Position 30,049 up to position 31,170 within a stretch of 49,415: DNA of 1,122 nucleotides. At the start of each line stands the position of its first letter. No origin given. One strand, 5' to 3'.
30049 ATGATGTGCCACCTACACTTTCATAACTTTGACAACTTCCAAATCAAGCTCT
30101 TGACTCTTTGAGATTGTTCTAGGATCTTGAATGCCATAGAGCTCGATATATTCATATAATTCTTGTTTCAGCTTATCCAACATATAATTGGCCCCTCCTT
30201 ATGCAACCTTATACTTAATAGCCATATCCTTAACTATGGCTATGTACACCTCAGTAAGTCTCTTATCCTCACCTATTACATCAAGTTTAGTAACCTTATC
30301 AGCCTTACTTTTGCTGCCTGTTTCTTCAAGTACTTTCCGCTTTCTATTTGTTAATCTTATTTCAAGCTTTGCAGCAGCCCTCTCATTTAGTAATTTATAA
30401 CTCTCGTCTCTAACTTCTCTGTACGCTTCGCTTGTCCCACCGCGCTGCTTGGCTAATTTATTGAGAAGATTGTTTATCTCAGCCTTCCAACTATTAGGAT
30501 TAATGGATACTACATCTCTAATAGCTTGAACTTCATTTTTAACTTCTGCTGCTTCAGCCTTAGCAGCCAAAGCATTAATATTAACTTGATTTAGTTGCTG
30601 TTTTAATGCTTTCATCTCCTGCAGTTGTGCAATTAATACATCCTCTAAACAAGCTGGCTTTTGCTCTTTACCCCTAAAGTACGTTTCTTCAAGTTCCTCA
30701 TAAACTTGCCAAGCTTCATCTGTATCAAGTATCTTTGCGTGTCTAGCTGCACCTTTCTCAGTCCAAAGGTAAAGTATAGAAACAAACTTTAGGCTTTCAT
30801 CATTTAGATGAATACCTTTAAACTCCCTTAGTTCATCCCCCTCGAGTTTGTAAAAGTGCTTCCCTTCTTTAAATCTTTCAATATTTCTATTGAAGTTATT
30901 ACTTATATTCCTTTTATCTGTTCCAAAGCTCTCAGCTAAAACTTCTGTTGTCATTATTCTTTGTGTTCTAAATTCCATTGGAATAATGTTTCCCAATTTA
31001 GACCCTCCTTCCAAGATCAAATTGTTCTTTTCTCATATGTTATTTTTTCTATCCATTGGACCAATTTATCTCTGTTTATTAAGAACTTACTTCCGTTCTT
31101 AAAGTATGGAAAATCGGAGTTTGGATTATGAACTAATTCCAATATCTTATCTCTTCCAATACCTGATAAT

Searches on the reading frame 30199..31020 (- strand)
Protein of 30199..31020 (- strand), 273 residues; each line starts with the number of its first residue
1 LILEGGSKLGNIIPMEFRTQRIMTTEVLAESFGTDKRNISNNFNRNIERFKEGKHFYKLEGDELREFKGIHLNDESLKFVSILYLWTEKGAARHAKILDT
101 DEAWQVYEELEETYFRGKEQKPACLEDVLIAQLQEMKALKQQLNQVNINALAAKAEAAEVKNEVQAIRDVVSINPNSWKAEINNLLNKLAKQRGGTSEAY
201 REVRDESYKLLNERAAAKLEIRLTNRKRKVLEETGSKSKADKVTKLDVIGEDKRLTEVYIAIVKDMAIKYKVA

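Call 12: search_protein_families(library=phrogs, proteins=[window:30199-31020:-], max_evalue=0.001)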
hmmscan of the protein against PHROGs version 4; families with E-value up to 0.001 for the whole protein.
window:30199-31020:- (273 aa): 14 families
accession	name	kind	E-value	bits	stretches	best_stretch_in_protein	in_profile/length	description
phrog_373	-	transcription regulation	1.2e-50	173.9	1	11-272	88-339/373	anti-repressor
phrog_1760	-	transcription regulation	7.1e-37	128.2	1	15-191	13-190/232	anti-repressor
phrog_4792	-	transcription regulation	1.1e-35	124.6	1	13-125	16-130/268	anti-repressor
phrog_2379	-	transcription regulation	9.7e-34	117.7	1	11-153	9-153/187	anti-repressor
phrog_7755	-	transcription regulation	1.3e-29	104.5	1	8-172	120-281/282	anti-repressor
phrog_8244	-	unknown function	3.3e-29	103.2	1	15-123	13-125/383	-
phrog_1726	-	transcription regulation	1.3e-23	85.2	1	14-162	9-167/264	anti-repressor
phrog_29672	-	unknown function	1.9e-18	67.2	1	201-272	3-74/81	-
phrog_377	-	transcription regulation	2.9e-13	51.1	1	21-173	19-161/213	anti-repressor Ant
phrog_63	-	transcription regulation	5e-13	50.2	1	18-160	128-267/431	anti-repressor Ant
phrog_2127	-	transcription regulation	7.1e-13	50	1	20-120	22-123/313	anti-repressor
phrog_4608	-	transcription regulation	3.1e-12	47.7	1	15-153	15-153/268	anti-repressor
phrog_17477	-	transcription regulation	6.7e-12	46.5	1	200-272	71-143/147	anti-repressor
phrog_22471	-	unknown function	2.7e-05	25.4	1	97-187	1-70/161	-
